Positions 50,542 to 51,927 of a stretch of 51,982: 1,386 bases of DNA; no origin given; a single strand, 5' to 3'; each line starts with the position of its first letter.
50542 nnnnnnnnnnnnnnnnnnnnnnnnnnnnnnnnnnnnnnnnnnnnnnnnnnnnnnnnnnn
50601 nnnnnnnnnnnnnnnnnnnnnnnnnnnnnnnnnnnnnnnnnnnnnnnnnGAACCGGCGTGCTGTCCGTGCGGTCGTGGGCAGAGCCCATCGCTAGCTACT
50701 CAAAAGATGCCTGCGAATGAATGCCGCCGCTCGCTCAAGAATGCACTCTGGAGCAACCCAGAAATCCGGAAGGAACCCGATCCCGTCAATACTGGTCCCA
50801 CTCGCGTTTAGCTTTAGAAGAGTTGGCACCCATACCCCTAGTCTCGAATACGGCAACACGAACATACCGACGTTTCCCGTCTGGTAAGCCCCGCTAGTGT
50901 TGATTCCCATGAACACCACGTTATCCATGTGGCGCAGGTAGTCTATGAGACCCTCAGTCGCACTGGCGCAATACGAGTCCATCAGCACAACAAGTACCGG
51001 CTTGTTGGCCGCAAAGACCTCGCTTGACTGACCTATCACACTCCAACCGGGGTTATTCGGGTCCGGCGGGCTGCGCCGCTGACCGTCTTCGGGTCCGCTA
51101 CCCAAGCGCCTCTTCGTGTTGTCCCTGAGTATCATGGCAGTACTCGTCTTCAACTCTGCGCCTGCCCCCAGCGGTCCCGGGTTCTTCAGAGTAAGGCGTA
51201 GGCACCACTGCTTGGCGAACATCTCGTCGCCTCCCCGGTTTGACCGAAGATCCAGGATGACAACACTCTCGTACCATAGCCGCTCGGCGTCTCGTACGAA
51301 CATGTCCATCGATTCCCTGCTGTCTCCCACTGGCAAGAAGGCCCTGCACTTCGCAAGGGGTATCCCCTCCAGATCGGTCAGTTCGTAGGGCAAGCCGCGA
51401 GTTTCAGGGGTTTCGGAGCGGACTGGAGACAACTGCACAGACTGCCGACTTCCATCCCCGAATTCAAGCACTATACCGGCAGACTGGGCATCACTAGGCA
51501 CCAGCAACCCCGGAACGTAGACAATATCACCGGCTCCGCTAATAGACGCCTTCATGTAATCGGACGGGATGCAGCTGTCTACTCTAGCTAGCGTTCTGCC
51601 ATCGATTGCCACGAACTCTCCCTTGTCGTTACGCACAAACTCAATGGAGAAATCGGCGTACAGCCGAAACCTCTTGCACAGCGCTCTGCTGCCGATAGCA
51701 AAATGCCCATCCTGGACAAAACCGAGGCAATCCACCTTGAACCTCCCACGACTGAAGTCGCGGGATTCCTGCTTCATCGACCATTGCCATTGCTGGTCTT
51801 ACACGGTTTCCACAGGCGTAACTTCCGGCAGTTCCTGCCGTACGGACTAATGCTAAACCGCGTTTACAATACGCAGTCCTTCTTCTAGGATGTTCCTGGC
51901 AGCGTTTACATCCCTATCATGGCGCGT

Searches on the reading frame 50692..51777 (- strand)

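Call 66: search_protein_families(library=pfam, proteins=[window:50692-51777:-], max_evalue=0.0001)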
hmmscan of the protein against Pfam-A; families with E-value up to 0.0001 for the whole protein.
window:50692-51777:- (361 aa): 1 family
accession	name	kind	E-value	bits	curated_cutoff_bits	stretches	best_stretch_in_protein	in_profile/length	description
PF03572.23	Peptidase_S41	-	4.6e-09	36.5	24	1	154-339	15-163/165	Peptidase family S41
